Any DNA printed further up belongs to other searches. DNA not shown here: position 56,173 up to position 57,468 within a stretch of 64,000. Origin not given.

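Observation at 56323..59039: Head-to-head pair of RING-less B-box + NHL propeller genes, one with a tandemly triplicated B-box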

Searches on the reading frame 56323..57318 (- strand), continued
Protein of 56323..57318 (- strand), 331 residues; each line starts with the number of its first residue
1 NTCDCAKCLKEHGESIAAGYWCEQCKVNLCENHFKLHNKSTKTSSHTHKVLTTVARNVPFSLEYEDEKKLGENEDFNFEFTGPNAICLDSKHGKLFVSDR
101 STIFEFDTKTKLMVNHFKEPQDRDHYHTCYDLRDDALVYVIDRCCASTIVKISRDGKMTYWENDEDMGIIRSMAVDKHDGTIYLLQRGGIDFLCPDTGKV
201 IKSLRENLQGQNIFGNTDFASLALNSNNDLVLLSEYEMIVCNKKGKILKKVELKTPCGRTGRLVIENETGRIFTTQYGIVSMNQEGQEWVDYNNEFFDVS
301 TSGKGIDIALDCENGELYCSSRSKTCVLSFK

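Call 65: list_cluster_members(proteins=[P0021, P0023, P0042, P0024, P0028, P0029, P0035, P0038, P0039, P0045])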
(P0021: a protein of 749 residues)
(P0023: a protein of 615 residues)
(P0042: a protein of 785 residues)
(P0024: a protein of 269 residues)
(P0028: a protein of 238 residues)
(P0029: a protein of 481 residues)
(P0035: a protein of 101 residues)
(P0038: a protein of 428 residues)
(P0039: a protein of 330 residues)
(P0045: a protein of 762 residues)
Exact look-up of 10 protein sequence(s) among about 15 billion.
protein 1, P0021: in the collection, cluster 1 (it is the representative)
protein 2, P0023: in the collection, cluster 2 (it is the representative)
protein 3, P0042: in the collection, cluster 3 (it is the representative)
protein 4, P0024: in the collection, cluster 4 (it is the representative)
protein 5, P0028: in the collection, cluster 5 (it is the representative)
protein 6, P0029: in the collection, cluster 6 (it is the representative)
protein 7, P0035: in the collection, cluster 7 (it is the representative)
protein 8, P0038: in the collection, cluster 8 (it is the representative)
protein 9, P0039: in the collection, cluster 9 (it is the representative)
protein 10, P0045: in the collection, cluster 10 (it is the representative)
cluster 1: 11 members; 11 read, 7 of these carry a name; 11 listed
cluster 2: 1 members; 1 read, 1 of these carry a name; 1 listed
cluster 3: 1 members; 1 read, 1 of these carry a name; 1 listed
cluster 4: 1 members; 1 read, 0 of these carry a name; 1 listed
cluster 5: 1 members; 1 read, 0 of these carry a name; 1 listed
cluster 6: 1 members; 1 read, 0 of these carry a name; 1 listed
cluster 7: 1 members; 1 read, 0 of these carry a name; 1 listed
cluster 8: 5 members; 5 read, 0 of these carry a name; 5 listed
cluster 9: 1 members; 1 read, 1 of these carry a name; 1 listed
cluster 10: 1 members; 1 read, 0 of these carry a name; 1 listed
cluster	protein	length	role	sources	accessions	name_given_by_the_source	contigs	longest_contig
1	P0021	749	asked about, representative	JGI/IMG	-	tripartite motif-containing protein 71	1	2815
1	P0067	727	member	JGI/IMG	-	tripartite motif-containing protein 71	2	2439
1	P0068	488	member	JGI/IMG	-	tripartite motif-containing protein 71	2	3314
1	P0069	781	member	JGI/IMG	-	tripartite motif-containing protein 71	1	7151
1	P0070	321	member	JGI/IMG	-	tripartite motif-containing protein 56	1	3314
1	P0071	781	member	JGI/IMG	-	tripartite motif-containing protein 71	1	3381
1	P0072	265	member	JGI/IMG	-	hypothetical protein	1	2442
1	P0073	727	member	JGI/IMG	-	-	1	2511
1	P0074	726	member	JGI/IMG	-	-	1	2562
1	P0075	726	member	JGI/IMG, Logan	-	-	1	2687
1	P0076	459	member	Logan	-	-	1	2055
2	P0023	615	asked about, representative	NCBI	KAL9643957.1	hypothetical protein ABK040_005426 [Willaertia magna]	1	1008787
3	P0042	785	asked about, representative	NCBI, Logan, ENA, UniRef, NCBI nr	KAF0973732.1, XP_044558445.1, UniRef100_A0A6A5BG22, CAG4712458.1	hypothetical protein FDP41_007119 [Naegleria fowleri] | B box-type domain-containing protein n=1 Tax=Naegleria fowleri TaxID=5763 ... | uncharacterized protein FDP41_007119 [Naegleria fowleri]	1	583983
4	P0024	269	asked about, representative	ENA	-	-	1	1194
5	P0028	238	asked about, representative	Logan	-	-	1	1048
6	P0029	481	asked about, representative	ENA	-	-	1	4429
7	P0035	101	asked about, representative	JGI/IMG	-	-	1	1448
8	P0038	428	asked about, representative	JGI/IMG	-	-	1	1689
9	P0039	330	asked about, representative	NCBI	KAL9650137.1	hypothetical protein ABK040_011307 [Willaertia magna]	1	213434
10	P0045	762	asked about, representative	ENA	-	-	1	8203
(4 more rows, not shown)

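Call 68: search_protein_families(library=pfam, proteins=[P0042, P0023, P0021, P0055, P0059, P0060], max_evalue=0.01)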
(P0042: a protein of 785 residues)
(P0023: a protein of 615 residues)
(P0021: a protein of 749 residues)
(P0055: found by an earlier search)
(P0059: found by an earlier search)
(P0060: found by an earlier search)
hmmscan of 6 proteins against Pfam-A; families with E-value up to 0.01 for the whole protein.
P0042 (785 aa): 5 families
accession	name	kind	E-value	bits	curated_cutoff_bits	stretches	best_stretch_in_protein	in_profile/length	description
PF01436.27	NHL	-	2.8e-23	81.1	20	2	612-640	1-28/28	NHL repeat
PF00643.29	zf-B_box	-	6.1e-08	33.1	24.1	1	139-173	4-38/42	B-box zinc finger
PF13570.13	Beta-prop_ACSF4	-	5e-07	29.9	133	1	540-631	69-161/329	Beta-alanine-activating enzyme, beta-propeller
PF08450.18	SGL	-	4.5e-06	26.9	26.3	0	602-647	172-217/246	SMP-30/Gluconolactonase/LRE-like region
PF01731.26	Arylesterase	-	0.00062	20.4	21.3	0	602-642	43-83/86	Arylesterase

P0023 (615 aa): 5 families
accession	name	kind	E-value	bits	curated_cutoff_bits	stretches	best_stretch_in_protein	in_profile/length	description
PF01436.27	NHL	-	3.8e-17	61.8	20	1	572-598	1-28/28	NHL repeat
PF00643.29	zf-B_box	-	4.4e-05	24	24.1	1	71-104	5-37/42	B-box zinc finger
PF22586.1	ANCHR-like_BBOX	-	0.00075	20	27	1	71-95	1-24/39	ANCHR-like B-box zinc-binding domain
PF01731.26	Arylesterase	-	0.0011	19.6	21.3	0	463-508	38-84/86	Arylesterase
PF08450.18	SGL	-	0.0075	16.3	26.3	0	527-609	134-221/246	SMP-30/Gluconolactonase/LRE-like region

P0021 (749 aa): 6 families
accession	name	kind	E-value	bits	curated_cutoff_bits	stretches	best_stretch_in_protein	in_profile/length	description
PF01436.27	NHL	-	1.7e-40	135.5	20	4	554-581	1-28/28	NHL repeat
PF00630.25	Filamin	-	4.7e-12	47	26.9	1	341-431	5-92/93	Filamin/ABP280 repeat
PF17170.10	DUF5128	-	1.1e-11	45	22.9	1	564-638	52-127/321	6-bladed beta-propeller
PF08450.18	SGL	-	5.7e-08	33.1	26.3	1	468-585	93-214/246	SMP-30/Gluconolactonase/LRE-like region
PF00643.29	zf-B_box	-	0.00016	22.2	24.1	1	134-168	5-40/42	B-box zinc finger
PF22586.1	ANCHR-like_BBOX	-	0.00064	20.2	27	0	69-111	1-37/39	ANCHR-like B-box zinc-binding domain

P0055 (322 aa): 8 families
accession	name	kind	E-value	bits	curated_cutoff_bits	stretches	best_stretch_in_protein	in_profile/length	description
PF01436.27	NHL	-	8.5e-15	54.4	20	2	240-268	1-28/28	NHL repeat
PF13570.13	Beta-prop_ACSF4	-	3e-09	37.2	133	1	65-292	62-265/329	Beta-alanine-activating enzyme, beta-propeller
PF17170.10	DUF5128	-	4e-08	33.2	22.9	1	202-272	52-121/321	6-bladed beta-propeller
PF01731.26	Arylesterase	-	6.6e-07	29.9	21.3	0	187-223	48-84/86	Arylesterase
PF08450.18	SGL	-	1.9e-05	24.8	26.3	0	193-274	134-216/246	SMP-30/Gluconolactonase/LRE-like region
PF10282.15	Lactonase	-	0.00022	21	21.7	0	236-318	239-318/344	Lactonase, 7-bladed beta-propeller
PF18975.6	DUF5711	-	0.00044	20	26.3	0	101-172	25-90/344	Family of unknown function (DUF5711)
PF16288.11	DUF4934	-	0.004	17.7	27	0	201-275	30-101/102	Domain of unknown function (DUF4934)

P0059 (489 aa): 4 families
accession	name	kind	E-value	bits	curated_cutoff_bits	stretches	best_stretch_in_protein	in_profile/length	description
PF01436.27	NHL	-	2.3e-15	56.2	20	1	460-487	1-27/28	NHL repeat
PF08450.18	SGL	-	9.3e-06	25.8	26.3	1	218-353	129-218/246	SMP-30/Gluconolactonase/LRE-like region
PF01731.26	Arylesterase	-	3.3e-05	24.5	21.3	0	459-488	52-81/86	Arylesterase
PF22586.1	ANCHR-like_BBOX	-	0.00022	21.7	27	0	65-106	2-38/39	ANCHR-like B-box zinc-binding domain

P0060 (412 aa): 2 families
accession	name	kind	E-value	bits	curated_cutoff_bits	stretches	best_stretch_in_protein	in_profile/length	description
PF01363.27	FYVE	-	0.00038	21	27.8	1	2-66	8-64/67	FYVE zinc finger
PF11224.13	DUF3023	-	0.0049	17.2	22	0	282-316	1-36/129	Protein of unknown function (DUF3023)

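Call 83: search_solved_structures(query=P0042, max_evalue=0.001)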
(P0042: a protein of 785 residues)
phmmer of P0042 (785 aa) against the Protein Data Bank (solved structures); distinct sequences matched with E-value up to 0.001: 28.
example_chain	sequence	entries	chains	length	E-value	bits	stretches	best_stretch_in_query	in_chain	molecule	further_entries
6d69_A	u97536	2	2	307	2.3e-33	118.6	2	611-784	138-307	NHL Repeat Region of D. melanogaster Thin | Thin, isoform D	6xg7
7qrx_A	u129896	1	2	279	5.4e-31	110.8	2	612-784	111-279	E3 ubiquitin-protein ligase TRIM71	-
9jur_A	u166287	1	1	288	6.6e-30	107.2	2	622-784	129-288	E3 ubiquitin-protein ligase TRIM71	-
8j72_A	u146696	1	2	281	1.3e-29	106.2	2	622-783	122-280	E3 ubiquitin-protein ligase TRIM71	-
6fpt_A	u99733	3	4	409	5.4e-27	97.5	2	622-782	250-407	E3 ubiquitin-protein ligase TRIM71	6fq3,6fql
7qrw_A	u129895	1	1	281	2.7e-23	85.3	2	564-693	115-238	Isoform 4 of Tripartite motif-containing protein 3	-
7qrv_A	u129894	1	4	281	1.4e-21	79.7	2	595-766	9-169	Tripartite motif-containing protein 2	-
7b96_A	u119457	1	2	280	1.5e-21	79.5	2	595-775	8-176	Isoform 2 of Tripartite motif-containing protein 2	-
7b2r_A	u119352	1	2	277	2.1e-21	79.1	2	595-774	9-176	Tripartite motif-containing protein 2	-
4zlr_A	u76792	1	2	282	1.4e-13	53.1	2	611-747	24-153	Brain tumor protein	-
5ex7_A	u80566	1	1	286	1.6e-13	52.9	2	611-747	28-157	Brain tumor protein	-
1q7f_A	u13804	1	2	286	1.7e-13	52.9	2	611-747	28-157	brain tumor CG10719-PA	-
7nyq_A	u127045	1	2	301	3.9e-10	41.8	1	611-738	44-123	Meiotic P26, isoform C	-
3fvz_A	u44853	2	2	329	1.9e-08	36.2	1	566-685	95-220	Peptidyl-glycine alpha-amidating monooxygenase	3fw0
5wm0_A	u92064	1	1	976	5.2e-07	31.4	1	567-685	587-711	Peptidyl-glycine alpha-amidating monooxygenase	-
8amr_A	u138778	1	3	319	3.8e-06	28.6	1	107-268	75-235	Tripartite motif-containing protein 3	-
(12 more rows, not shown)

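Call 88: find_related_loci(query=A1, collection=metagenome_contigs, flank=5000)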
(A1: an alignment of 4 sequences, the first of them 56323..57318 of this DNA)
Query A1 (331 aa) in metagenome_contigs; peptide patterns used: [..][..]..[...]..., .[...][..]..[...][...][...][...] (x = any residue, [..] = any of these).
199 stretches matched a pattern, but none encodes a relative of the query by tblastn (E <= 1e-3).

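Call 89: find_encoding_contigs(protein=P0009, flank=7000, max_places=3)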
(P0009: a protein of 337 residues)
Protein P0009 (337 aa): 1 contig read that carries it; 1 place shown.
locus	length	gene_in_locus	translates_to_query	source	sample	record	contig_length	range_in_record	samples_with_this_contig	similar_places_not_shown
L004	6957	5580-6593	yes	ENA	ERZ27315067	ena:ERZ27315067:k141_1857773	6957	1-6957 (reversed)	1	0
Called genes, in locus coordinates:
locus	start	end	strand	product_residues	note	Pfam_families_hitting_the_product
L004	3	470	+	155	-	?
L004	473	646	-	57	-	-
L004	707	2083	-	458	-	-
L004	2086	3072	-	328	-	-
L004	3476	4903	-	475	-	PF25598:ARM_PUB (faint), PF13646:HEAT_2 (faint), PF00514:Arm (weak), PF02985:HEAT (faint), PF13513:HEAT_EZ, PF00514:Arm, PF24768:ARM_ARMC5, PF00514:Arm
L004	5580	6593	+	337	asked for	-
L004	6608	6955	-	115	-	?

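Call 90: find_encoding_contigs(protein=P0018, flank=5000, max_places=2)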
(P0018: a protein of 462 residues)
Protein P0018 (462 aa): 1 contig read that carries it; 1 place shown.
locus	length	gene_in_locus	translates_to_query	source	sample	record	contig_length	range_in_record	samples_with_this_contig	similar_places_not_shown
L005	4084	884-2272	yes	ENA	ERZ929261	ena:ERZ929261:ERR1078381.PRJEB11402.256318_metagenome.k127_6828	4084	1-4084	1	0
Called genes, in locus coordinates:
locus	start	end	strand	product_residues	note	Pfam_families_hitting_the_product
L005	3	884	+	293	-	?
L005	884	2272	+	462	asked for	-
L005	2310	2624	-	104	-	-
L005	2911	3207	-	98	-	PF00069:Pkinase, PF03109:ABC1 (weak), PF07714:PK_Tyr_Ser-Thr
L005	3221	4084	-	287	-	?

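Call 92: find_related_loci(query=A1, collection=viral_contigs, flank=5000)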
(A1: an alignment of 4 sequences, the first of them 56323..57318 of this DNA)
Query A1 (331 aa) in viral_contigs; peptide patterns used: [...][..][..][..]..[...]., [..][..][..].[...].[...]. (x = any residue, [..] = any of these).
277 stretches matched a pattern, but none encodes a relative of the query by tblastn (E <= 1e-3).
